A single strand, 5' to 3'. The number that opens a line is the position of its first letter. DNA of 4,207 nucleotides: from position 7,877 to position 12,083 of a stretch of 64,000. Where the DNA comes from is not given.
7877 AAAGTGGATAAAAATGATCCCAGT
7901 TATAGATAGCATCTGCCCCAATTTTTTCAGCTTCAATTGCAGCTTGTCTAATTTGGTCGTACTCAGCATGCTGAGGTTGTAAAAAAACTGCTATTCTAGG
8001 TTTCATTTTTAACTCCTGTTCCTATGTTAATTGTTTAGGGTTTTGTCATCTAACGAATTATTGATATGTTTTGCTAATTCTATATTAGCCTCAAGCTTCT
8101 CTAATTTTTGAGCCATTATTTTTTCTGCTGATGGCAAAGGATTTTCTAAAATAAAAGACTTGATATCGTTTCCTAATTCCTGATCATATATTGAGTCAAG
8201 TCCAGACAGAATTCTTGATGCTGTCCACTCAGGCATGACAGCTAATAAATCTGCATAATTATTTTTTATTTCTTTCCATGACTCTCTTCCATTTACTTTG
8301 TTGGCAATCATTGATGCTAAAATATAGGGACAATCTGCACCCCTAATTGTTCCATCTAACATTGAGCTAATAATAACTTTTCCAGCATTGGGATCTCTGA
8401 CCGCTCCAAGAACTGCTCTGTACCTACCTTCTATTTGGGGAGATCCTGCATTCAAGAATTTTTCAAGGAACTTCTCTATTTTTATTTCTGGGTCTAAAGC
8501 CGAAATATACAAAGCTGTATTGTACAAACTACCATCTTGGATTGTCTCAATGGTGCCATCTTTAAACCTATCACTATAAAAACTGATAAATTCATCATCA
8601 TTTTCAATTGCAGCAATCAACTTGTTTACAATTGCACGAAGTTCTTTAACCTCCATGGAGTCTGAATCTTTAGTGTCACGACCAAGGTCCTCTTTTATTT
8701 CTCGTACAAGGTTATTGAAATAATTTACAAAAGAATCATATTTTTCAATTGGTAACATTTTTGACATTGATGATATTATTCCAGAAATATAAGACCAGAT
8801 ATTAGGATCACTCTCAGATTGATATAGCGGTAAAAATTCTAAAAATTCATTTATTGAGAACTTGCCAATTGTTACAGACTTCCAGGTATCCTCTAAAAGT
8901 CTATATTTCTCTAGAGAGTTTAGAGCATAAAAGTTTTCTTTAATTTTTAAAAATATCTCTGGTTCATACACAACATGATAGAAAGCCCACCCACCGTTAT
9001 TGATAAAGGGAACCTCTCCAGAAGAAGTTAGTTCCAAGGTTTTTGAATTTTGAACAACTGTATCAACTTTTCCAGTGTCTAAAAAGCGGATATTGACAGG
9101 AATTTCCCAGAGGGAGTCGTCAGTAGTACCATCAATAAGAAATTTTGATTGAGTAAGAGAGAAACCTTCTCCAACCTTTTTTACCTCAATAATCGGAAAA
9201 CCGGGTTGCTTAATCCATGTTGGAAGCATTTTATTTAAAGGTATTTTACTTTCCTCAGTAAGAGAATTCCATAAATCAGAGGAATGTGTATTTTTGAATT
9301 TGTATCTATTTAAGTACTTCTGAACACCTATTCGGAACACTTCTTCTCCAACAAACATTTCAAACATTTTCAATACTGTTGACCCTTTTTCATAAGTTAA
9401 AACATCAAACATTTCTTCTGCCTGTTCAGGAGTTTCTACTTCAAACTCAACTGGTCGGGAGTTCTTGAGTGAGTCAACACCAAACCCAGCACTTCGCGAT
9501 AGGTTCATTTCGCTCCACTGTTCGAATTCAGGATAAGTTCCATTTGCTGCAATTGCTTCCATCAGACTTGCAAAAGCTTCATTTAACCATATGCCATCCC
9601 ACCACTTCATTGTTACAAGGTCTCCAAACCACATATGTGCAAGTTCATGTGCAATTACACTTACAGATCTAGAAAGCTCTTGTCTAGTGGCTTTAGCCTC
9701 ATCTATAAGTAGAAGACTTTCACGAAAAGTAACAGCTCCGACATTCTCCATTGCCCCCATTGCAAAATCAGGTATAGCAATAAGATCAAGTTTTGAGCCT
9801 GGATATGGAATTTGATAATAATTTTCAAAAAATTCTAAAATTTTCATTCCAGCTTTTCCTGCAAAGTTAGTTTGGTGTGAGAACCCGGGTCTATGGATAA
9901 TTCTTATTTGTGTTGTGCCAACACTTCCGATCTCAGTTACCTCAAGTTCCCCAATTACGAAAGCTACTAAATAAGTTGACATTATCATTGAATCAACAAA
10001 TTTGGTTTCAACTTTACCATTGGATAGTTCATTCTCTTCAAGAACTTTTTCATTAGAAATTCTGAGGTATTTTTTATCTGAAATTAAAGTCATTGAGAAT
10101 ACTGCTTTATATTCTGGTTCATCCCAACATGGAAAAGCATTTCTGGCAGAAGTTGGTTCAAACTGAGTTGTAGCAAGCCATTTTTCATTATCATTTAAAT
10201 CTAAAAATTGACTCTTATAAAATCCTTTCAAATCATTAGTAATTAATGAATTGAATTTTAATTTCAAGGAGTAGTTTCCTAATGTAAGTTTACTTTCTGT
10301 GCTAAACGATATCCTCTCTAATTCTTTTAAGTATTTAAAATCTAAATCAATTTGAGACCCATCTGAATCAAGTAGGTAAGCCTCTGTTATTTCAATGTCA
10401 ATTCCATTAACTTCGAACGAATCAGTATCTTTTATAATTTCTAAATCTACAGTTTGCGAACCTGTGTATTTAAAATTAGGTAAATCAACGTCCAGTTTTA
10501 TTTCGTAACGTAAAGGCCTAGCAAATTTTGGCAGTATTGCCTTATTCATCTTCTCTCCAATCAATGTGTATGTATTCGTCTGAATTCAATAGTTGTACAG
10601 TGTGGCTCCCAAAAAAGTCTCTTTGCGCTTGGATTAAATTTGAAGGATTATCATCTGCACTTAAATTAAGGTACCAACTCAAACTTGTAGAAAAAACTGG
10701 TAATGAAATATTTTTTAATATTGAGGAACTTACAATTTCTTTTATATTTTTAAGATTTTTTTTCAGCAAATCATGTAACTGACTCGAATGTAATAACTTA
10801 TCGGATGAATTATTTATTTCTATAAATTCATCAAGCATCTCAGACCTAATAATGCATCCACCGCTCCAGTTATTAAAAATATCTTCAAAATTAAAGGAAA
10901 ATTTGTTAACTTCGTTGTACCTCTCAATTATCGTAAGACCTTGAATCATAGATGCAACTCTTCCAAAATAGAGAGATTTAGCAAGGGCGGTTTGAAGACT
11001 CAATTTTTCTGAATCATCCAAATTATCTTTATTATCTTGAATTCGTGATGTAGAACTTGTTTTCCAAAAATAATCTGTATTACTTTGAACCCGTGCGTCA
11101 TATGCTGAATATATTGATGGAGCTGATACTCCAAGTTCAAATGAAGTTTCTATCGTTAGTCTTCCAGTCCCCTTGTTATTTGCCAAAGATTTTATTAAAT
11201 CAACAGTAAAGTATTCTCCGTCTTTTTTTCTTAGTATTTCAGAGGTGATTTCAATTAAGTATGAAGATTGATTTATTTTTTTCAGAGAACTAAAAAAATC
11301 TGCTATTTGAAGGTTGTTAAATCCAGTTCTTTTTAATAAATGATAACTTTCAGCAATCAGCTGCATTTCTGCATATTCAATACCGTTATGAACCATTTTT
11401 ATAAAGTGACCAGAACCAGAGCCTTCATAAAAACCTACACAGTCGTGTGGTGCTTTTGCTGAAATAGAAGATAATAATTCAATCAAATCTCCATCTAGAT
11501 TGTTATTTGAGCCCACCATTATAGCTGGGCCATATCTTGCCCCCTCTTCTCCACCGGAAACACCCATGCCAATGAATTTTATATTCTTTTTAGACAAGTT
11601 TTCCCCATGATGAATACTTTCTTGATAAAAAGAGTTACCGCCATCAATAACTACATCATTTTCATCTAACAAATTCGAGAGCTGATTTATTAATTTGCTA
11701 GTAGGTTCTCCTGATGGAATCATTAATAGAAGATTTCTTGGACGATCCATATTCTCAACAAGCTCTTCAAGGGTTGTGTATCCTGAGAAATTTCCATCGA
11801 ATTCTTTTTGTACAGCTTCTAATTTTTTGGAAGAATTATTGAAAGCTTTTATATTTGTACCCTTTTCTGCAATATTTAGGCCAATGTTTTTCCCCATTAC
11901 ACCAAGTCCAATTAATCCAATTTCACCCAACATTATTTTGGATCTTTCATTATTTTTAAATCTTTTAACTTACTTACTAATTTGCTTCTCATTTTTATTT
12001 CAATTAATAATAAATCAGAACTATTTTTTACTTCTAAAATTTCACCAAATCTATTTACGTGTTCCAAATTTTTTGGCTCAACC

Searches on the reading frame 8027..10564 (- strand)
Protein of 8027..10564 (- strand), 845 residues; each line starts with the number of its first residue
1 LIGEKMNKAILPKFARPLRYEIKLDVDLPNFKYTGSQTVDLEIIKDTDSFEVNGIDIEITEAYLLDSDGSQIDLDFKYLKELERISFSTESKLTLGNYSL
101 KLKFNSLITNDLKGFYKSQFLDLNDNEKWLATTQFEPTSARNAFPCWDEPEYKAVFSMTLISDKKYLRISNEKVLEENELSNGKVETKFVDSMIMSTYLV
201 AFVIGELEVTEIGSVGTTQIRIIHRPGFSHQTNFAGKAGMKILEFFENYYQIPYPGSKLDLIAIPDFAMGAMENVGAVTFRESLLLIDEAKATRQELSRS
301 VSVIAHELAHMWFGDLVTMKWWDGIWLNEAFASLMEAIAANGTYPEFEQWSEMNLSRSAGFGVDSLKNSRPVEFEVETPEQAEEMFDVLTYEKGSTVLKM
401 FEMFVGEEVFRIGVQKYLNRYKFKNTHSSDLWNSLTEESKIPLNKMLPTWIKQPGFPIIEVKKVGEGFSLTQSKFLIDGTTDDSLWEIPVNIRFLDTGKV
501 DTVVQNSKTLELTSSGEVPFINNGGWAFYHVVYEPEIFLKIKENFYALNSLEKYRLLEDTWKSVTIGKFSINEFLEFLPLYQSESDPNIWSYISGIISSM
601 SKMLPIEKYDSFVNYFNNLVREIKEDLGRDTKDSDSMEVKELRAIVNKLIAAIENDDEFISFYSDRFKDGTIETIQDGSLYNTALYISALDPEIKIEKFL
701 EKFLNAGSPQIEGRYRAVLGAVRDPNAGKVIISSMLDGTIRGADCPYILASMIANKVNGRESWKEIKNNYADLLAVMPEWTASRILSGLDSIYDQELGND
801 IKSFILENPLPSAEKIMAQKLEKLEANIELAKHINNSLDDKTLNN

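Call 54: search_protein_families(library=ncbifam, proteins=[window:8027-10564:-], max_evalue=1e-10)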
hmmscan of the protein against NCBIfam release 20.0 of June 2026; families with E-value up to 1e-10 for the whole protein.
window:8027-10564:- (845 aa): 3 families
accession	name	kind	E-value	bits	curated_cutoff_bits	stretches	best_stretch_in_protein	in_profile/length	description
TIGR02412.1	pepN_strep_liv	equivalog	1.2e-83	281.9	591.2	1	19-601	18-596/832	aminopeptidase N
TIGR02414.1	pepN_proteo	equivalog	8.4e-42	143.3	718.2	1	21-499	11-488/868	aminopeptidase N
TIGR02411.1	leuko_A4_hydro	equivalog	1.7e-27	96.4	761.7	1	19-457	15-445/600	leukotriene-A(4) hydrolase/aminopeptidase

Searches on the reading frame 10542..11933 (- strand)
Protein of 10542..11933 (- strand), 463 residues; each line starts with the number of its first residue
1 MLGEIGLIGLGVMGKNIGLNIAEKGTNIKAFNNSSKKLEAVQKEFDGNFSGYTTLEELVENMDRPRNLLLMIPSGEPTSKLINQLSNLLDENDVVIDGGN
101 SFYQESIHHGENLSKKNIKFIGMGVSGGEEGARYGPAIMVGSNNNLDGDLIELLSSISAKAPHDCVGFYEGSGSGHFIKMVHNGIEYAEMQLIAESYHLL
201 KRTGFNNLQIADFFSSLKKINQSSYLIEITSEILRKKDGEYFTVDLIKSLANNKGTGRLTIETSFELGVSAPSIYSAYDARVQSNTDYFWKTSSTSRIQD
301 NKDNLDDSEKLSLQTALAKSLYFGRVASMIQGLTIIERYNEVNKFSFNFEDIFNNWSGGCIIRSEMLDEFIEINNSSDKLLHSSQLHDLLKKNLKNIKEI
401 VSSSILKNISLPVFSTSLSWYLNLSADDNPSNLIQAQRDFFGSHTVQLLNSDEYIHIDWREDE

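Call 54: search_protein_families(library=ncbifam, proteins=[window:10542-11933:-], max_evalue=1e-10)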
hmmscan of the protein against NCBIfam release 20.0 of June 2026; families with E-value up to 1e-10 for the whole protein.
window:10542-11933:- (463 aa): 5 families
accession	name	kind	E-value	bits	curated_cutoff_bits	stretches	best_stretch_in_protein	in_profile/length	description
NF006765.0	PRK09287.1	equivalog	1.2e-129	433.3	413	1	4-462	5-470/476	NADP-dependent phosphogluconate dehydrogenase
TIGR00873.1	gnd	equivalog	3.4e-123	411.9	426.7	1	4-460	1-466/467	decarboxylating NADP(+)-dependent phosphogluconate dehydrogenase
NF007161.0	PRK09599.1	subfamily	3.9e-74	249.6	271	1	4-288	2-279/302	NADP-dependent phosphogluconate dehydrogenase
TIGR00872.1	gnd_rel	equivalog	4.4e-60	203.4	297.2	1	5-291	3-279/299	phosphogluconate dehydrogenase (NAD(+)-dependent, decarboxylating)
NF008592.0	PRK11559.1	equivalog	6.5e-12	45.3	397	1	4-207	4-200/296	2-hydroxy-3-oxopropionate reductase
